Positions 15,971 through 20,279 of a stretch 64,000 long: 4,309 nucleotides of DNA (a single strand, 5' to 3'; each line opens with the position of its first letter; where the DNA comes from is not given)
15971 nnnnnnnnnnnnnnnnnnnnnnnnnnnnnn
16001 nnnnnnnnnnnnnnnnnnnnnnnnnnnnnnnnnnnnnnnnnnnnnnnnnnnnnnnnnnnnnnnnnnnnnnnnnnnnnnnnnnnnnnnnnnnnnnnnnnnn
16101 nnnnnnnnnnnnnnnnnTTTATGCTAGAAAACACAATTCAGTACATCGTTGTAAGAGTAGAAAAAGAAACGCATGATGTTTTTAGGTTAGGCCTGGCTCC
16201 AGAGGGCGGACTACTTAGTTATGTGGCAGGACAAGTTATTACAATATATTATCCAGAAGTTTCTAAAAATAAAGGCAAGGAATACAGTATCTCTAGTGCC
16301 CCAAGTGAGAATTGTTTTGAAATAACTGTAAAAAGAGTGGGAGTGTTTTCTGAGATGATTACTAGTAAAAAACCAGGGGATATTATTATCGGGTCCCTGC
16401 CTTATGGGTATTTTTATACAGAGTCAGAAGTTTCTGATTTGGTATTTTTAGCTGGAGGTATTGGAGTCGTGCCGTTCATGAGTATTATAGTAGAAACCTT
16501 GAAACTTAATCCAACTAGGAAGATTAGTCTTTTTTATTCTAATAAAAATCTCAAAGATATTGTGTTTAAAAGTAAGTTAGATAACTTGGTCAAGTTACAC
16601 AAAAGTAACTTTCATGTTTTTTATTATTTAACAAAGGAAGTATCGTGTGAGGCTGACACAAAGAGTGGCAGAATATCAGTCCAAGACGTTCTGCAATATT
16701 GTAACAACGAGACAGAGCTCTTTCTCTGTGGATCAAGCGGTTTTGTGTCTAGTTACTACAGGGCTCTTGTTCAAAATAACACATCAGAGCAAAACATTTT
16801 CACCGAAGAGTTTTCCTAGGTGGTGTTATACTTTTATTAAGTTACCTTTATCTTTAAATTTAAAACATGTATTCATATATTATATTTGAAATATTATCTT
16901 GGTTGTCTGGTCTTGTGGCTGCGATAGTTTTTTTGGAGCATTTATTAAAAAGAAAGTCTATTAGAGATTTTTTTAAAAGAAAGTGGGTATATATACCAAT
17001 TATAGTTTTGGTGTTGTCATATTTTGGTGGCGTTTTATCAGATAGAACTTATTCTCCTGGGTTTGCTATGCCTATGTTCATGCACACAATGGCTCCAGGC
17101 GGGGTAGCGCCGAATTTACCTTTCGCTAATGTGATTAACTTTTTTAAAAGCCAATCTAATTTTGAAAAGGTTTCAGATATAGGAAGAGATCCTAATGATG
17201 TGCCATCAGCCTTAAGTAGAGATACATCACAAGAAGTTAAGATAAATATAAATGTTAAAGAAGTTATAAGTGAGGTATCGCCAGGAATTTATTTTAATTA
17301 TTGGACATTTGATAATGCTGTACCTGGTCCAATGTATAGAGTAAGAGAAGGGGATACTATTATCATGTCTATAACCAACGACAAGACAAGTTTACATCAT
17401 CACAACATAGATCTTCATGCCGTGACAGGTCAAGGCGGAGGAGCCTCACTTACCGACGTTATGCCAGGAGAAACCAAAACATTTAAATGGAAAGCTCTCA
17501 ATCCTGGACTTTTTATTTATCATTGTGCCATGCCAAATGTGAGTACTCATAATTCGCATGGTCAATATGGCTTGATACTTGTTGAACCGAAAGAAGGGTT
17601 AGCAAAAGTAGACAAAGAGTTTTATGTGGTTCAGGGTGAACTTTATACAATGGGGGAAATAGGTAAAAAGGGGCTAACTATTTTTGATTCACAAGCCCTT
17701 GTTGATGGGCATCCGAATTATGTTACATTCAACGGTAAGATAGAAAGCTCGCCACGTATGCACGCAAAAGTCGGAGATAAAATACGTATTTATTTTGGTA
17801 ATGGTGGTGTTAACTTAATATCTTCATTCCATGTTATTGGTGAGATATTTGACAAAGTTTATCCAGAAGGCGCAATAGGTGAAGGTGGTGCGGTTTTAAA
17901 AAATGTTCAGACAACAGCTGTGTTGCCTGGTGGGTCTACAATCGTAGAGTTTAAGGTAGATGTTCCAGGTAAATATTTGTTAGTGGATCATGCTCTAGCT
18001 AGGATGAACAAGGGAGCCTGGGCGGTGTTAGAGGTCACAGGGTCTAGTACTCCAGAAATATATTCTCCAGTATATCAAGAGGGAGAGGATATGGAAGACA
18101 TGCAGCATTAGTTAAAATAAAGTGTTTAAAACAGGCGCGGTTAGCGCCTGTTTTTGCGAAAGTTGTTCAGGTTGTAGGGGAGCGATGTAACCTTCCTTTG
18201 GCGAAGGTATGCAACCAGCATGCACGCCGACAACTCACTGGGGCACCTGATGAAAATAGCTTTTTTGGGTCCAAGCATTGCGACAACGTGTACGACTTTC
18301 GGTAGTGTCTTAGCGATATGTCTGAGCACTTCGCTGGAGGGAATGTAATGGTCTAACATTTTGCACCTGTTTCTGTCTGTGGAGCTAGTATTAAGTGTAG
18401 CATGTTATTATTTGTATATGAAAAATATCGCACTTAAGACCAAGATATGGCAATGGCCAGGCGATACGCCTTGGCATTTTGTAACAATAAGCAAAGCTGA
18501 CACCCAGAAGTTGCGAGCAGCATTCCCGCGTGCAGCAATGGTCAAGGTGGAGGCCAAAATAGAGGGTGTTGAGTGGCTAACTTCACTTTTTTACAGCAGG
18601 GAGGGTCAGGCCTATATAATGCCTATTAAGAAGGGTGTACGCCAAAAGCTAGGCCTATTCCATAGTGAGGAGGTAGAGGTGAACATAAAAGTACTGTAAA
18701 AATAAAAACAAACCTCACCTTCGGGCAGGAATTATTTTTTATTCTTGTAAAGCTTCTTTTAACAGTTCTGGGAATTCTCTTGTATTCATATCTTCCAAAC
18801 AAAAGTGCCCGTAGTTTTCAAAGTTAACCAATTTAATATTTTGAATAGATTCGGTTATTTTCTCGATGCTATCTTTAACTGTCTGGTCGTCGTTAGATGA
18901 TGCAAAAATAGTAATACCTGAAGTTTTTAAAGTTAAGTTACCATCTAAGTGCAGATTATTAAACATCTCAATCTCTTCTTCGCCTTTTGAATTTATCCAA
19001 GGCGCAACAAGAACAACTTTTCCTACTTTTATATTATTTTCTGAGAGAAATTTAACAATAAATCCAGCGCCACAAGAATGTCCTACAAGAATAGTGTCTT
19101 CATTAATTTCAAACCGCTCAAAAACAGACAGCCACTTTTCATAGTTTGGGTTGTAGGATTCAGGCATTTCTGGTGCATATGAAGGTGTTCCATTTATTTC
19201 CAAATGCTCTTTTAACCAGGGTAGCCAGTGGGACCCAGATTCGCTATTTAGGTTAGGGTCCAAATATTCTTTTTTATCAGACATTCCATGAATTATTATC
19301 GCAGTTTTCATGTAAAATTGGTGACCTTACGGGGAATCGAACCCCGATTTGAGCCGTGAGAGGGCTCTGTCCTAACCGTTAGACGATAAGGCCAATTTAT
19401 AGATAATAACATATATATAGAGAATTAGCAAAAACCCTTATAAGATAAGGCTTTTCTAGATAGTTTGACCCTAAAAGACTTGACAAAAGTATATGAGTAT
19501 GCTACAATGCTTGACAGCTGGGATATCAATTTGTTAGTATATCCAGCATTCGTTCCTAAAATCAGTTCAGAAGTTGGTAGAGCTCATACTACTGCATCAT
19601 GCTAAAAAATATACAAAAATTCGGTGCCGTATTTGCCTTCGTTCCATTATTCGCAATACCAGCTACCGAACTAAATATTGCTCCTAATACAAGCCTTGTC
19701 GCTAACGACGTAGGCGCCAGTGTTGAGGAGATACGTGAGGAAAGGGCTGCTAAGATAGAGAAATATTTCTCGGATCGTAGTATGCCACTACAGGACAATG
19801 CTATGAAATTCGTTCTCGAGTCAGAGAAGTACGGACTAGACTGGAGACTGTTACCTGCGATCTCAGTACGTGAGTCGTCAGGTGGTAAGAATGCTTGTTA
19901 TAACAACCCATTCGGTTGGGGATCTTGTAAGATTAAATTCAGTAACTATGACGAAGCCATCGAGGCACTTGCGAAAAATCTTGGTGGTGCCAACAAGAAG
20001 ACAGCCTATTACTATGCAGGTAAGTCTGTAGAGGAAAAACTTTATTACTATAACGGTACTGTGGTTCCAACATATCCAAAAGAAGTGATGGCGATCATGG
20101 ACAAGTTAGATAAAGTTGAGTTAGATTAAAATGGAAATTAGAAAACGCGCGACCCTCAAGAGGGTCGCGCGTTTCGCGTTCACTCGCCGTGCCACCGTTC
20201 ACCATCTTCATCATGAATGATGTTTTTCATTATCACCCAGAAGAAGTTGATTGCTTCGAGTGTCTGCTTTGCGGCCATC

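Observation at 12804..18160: ArsR / NrdD-NrdG-FNR-like flavoprotein / membrane-anchored NirK cluster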

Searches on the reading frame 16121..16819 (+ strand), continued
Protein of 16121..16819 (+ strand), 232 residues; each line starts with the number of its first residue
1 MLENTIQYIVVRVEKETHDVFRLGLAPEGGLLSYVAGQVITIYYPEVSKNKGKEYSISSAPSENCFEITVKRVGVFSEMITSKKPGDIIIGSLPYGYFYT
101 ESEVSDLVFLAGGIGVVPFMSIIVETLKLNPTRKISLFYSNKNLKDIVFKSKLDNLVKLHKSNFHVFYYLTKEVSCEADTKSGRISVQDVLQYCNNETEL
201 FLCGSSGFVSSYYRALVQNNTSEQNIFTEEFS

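Call 90: predict_structure(alignment_id=A1)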
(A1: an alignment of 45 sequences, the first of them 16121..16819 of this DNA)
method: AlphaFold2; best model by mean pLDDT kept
length: 232 residues; sequences in the alignment: 45
mean_pLDDT: 94.9   pTM: 0.91
mean pLDDT of the five models: 94.9, 94.7, 94.6, 93.7, 93.7
residues with pLDDT >= 90: 207; 70-90: 18; 50-70: 6; < 50: 1
segments of 3 or more residues with pLDDT < 50: none
pLDDT, mean of each block of 10 residues (from residue 1): 83 97 94 93 83 95 95 96 97 94 97 97 98 98 97 98 98 91 98 97 98 98 97 77
secondary structure, 60 per line:
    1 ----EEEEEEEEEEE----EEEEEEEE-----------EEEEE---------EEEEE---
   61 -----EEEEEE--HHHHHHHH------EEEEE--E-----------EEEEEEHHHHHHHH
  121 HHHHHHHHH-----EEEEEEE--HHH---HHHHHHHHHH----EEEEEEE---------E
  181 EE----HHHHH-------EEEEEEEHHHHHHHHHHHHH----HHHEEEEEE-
elements in order: E5-15 E20-27 E39-43 E53-57 E66-71 H74-81 E88-92 E107-112 H113-129 E135-141 H150-159 E164-170 E180-182 H187-191 E199-205 H206-218 E226-231

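Call 92: fold_search(model_id=the predicted structure, library=pdb)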
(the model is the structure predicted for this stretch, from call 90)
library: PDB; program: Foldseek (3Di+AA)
matches with E <= 10: 1679; with E <= 0.001: 327
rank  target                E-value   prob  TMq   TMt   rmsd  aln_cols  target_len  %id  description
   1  8dos_A                3.5e-19  1.00  0.83  0.79   3.1       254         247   20  Crystal structure of Ferredoxin (flavodoxin):NADP(+) oxidoreductase from Klebsiella pneumoniae (released 2022-07-27)
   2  5ogx                  4.2e-19  1.00  0.84  0.60   2.7       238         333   20  Crystal structure of Amycolatopsis cytochrome P450 reductase GcoB. (released 2018-07-04)
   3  7qty                  6.4e-19  1.00  0.83  0.70   5.8       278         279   21  X-ray structure of FAD domain of NqrF of Klebsiella pneumoniae (released 2022-02-09)
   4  4eh1_A                9.8e-19  1.00  0.87  0.85   2.4       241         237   23  Crystal Structure of the Flavohem-like-FAD/NAD Binding Domain of Nitric Oxide Dioxygenase from Vibrio cholerae O1 biov (released 2012-04-25)
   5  6o0a                  1.0e-18  1.00  0.86  0.53   2.6       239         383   23  Crystal structure of flavohemoglobin from Malassezia yamatoensis with bound FAD and heme determined by iron SAD phasing (released 2019-03-06)
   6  2xnj_B                1.0e-18  1.00  0.84  0.78   3.0       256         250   20  Crystal structure of an engineered Ferredoxin(flavodoxin) NADP(H) Reductase (FPR) from Escherichia coli (released 2011-02-23)
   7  2xnj_A                3.5e-18  1.00  0.85  0.77   3.0       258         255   19  Crystal structure of an engineered Ferredoxin(flavodoxin) NADP(H) Reductase (FPR) from Escherichia coli (released 2011-02-23)
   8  7rom                  6.4e-18  1.00  0.84  0.77   3.1       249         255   26  Crystal structure of Saccharomyces cerevisiae NADH-cytochrome b5 reductase 1 (Cbr1) fragment (residues 28-284) bound to  (released 2022-08-10)
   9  1gvh                  6.8e-18  1.00  0.85  0.51   3.1       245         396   21  The X-ray structure of ferric Escherichia coli flavohemoglobin reveals an unespected geometry of the distal heme pocket (released 2002-08-06)
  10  6mv1                  7.2e-18  1.00  0.82  0.55   3.2       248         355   23  2.15A resolution structure of the CS-b5R domains of human Ncb5or (NAD+ form) (released 2019-07-17)
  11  6mv2                  7.7e-18  1.00  0.82  0.55   3.2       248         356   24  2.05A resolution structure of the CS-b5R domains of human Ncb5or (NADP+ form) (released 2019-07-17)
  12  8dos_B                1.0e-17  1.00  0.83  0.79   3.1       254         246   21  Crystal structure of Ferredoxin (flavodoxin):NADP(+) oxidoreductase from Klebsiella pneumoniae (released 2022-07-27)
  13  2r6h_A                1.2e-17  1.00  0.81  0.67   5.3       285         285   16  Crystal structure of the domain comprising the NAD binding and the FAD binding regions of the NADH:ubiquinone oxidored (released 2007-09-11)
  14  9nf0_C                1.2e-17  1.00  0.82  0.66   2.6       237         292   22  Structure of the NADPH-bound Pyrococcus furiosus SHI complex (released 2025-07-09)
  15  4eh1_B                1.4e-17  1.00  0.86  0.84   2.4       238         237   23  Crystal Structure of the Flavohem-like-FAD/NAD Binding Domain of Nitric Oxide Dioxygenase from Vibrio cholerae O1 biov (released 2012-04-25)
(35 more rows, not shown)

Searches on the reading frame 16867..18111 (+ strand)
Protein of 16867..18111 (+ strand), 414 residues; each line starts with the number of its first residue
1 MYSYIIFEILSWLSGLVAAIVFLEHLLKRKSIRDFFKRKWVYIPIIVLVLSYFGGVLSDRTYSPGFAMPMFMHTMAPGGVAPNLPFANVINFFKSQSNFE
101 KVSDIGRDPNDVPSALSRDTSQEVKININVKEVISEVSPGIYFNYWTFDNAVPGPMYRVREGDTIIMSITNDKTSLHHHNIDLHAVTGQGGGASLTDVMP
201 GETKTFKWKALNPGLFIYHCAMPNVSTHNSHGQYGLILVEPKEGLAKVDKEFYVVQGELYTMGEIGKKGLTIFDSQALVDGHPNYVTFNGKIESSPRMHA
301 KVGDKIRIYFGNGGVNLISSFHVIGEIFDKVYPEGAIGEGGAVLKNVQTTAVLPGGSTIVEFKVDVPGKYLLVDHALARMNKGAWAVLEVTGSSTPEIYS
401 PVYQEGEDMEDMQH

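Call 3: search_protein_families(library=pfam, proteins=[window:16867-18111:+], max_evalue=0.01)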
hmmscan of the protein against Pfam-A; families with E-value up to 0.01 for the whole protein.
window:16867-18111:+ (414 aa): 3 families
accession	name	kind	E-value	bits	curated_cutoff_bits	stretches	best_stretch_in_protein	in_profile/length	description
PF07732.21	Cu-oxidase_3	-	1.1e-12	48.5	21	1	144-243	16-118/119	Multicopper oxidase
PF07731.20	Cu-oxidase_2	-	5.2e-10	39.6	20.4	1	153-242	31-136/137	Multicopper oxidase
PF13473.12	Cupredoxin_1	-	0.009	16.5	27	0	194-224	66-96/104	Cupredoxin-like domain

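Call 4: search_protein_families(library=ncbifam, proteins=[window:16867-18111:+], max_evalue=0.01)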
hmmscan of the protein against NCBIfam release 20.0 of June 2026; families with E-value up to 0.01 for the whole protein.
window:16867-18111:+ (414 aa): 6 families
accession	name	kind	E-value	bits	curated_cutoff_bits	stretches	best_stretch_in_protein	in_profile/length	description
TIGR02376.1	Cu_nitrite_red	equivalog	7.2e-89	298.3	296.3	1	100-403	4-323/326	copper-containing nitrite reductase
TIGR01480.1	copper_res_A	subfamily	2.4e-13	49.4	478.95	1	140-255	61-177/593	copper resistance system multicopper oxidase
TIGR03388.1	ascorbase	equivalog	4e-11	42.3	614.8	1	149-255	26-138/542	L-ascorbate oxidase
NF008205.1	PRK10965.1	equivalog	1e-06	27.9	525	1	107-243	31-167/529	multicopper oxidase CueO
TIGR04246.1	nitrous_NosZ_Gp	equivalog_domain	4.9e-06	25.1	625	1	158-229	502-568/578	Sec-dependent nitrous-oxide reductase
TIGR03389.1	laccase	equivalog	0.00011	21.1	558.9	1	147-262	26-147/539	laccase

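Call 9: find_homologous_proteins(query=window:16867-18111:+)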
Query window:16867-18111:+ (414 aa): 8000 proteins with E <= 0.001 among 8000 candidates; the best 120 are listed.
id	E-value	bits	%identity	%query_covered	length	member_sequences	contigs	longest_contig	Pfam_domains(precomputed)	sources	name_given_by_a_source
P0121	2.0e-278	941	99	100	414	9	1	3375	PF07731.21,PF07732.22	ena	-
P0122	1.3e-245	833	88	99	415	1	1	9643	PF07731.21,PF07732.22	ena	-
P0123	1.8e-245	832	88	99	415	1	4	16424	PF07731.21,PF07732.22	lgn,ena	-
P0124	6.6e-245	830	87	99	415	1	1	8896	PF07731.21,PF07732.22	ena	-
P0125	7.2e-245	830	87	99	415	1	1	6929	PF07731.21,PF07732.22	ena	-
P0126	8.9e-245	830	87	99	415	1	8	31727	PF07731.21,PF07732.22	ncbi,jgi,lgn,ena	jgi:nitrite reductase (NO-forming)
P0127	3.2e-244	828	87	100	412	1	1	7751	PF07731.21,PF07732.22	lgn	-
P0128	3.3e-244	828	86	97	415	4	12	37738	PF07731.21,PF07732.22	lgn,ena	-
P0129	4.7e-244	828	87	99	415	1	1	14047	PF07731.21,PF07732.22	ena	-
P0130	6.4e-244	827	87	99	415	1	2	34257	PF07731.21,PF07732.22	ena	-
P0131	1.9e-243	826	86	100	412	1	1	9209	PF07731.21,PF07732.22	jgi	jgi:nitrite reductase (NO-forming)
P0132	2.4e-243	825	86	100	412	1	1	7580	PF07731.21,PF07732.22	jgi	jgi:nitrite reductase (NO-forming)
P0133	3.4e-241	818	86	100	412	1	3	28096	PF07731.21,PF07732.22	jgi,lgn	jgi:nitrite reductase (NO-forming)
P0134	7.2e-230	781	81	99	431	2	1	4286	PF07731.21,PF07732.22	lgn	-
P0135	4.3e-229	778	81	97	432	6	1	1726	PF07731.21,PF07732.22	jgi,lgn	jgi:nitrite reductase (NO-forming)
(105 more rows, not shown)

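Call 18: search_solved_structures(query=window:16867-18111:+, show_alignments=2, max_evalue=1e-20)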
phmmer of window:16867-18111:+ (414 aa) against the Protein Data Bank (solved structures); distinct sequences matched with E-value up to 1e-20: 109 (the best 60 are shown).
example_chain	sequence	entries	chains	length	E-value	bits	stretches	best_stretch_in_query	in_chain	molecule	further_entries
5tb7_A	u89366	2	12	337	1e-96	327.5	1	110-400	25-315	Nitrite reductase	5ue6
1kbv_A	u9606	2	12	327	1.1e-96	327.3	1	110-400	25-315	Major outer membrane protein PAN 1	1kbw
2zoo_A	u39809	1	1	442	9.9e-94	317.6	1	103-400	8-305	Probable nitrite reductase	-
2dv6_A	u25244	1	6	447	1.9e-86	293.6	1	103-397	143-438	Nitrite reductase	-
6the_A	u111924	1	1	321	2.4e-86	293.3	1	103-411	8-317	Copper-containing nitrite reductase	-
6tfd_A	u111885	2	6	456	5.3e-86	292.2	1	102-398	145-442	Copper-containing nitrite reductase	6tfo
6qpt_A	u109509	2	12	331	9e-85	288.1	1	107-400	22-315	Copper-containing nitrite reductase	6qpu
6qpz_A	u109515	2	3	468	1.3e-84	287.6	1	107-402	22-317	Copper-containing nitrite reductase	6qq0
9fui_A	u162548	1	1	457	1.4e-84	287.5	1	107-400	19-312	Copper-containing nitrite reductase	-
9fom_A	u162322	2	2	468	1.5e-84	287.4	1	107-400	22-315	Copper-containing nitrite reductase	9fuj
6qq1_A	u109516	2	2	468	1.9e-84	287.1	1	107-400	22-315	Copper-containing nitrite reductase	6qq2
6qpv_A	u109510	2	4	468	2e-84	286.9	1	107-401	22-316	Copper-containing nitrite reductase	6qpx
7qq2_A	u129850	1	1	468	2.2e-84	286.9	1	107-400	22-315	Copper-containing nitrite reductase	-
9fuh_A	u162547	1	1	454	2.2e-84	286.8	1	107-400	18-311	Copper-containing nitrite reductase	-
2yqb_A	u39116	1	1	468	2.2e-84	286.8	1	107-400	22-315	COPPER-CONTAINING NITRITE REDUCTASE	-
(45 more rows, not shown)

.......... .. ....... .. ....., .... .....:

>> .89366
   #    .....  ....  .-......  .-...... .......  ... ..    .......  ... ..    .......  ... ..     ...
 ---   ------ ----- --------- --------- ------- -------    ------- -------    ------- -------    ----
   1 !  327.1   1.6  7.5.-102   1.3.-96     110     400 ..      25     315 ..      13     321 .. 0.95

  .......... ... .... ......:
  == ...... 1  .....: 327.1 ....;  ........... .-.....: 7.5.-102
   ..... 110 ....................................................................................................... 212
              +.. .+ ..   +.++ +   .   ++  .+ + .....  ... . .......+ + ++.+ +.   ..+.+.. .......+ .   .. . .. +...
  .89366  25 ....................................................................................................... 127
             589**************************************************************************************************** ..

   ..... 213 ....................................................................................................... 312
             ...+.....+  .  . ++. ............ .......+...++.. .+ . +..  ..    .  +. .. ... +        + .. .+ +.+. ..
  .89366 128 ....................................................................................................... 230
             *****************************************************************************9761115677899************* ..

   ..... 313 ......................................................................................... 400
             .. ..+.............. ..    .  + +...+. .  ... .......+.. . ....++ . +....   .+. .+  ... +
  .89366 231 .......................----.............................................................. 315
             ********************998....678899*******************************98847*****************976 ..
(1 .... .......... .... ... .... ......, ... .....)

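Call 56: search_protein_representatives(protein=window:16867-18111:+)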
Query: 414 residues. Proteins with E-value up to 0.001 (for the whole library): 4601; up to 1e-10: 1923; up to 1e-30: 462. The best 150 are listed.
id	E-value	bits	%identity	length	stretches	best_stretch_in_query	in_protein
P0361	3.9e-170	582.5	60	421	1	1-404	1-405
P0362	9.6e-120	416.5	56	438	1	77-402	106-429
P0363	3.4e-109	381.8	58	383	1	1-302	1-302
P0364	7.4e-107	374.1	68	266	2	68-273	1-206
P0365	1.2e-103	363.5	55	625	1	97-403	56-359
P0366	2.1e-103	362.7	53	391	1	96-402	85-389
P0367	3.2e-102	358.8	63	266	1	144-399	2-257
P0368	3.8e-100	352.0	50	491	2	102-400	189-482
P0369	2.4e-98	346.1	46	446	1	33-402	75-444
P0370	1.1e-97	343.8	54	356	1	103-400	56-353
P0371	1.8e-95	336.6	49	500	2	101-412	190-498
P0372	3.8e-93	328.9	48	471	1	52-393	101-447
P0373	5.7e-93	328.4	53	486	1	101-400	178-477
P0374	2.2e-91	323.1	54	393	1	112-400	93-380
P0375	6.1e-91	321.7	44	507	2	105-399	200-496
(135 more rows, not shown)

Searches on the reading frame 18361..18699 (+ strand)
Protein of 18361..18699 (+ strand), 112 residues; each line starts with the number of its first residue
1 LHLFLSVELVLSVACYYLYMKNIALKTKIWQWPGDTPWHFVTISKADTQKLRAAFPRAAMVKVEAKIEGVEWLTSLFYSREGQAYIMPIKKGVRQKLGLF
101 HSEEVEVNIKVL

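Call 3: search_protein_families(library=pfam, proteins=[window:18361-18699:+], max_evalue=0.01)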
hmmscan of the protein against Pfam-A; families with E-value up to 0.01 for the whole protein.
window:18361-18699:+ (112 aa): 1 family
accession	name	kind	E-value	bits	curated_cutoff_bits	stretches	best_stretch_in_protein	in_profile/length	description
PF08922.17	DUF1905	-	8.5e-18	64.7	24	1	27-109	3-81/81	Domain of unknown function (DUF1905)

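Call 4: search_protein_families(library=ncbifam, proteins=[window:18361-18699:+], max_evalue=0.01)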
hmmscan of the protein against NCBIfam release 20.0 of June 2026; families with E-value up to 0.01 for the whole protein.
window:18361-18699:+ (112 aa): 0 families

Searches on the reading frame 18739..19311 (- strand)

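Call 3: search_protein_families(library=pfam, proteins=[window:18739-19311:-], max_evalue=0.01)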
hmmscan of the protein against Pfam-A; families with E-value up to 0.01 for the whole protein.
window:18739-19311:- (190 aa): 3 families
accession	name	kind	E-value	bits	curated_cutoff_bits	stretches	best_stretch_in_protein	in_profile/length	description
PF06821.19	Ser_hydrolase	-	4.5e-13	49.9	22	1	22-173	8-157/172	Serine hydrolase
PF00561.26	Abhydrolase_1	-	3.9e-06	27.1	25.8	1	71-108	69-105/245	alpha/beta hydrolase fold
PF12146.15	Hydrolase_4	-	0.00033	20.5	27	1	70-111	75-116/239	Serine aminopeptidase, S33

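Call 4: search_protein_families(library=ncbifam, proteins=[window:18739-19311:-], max_evalue=0.01)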
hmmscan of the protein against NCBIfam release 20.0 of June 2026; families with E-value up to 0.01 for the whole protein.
window:18739-19311:- (190 aa): 0 families

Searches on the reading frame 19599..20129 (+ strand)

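Call 3: search_protein_families(library=pfam, proteins=[window:19599-20129:+], max_evalue=0.01)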
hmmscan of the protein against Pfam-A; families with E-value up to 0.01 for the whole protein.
window:19599-20129:+ (176 aa): 1 family
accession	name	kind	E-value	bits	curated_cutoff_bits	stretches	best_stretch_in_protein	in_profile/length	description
PF01832.25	Glucosaminidase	-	9.5e-05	23.5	30.2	1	72-171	5-122/123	Mannosyl-glycoprotein endo-beta-N-acetylglucosaminidase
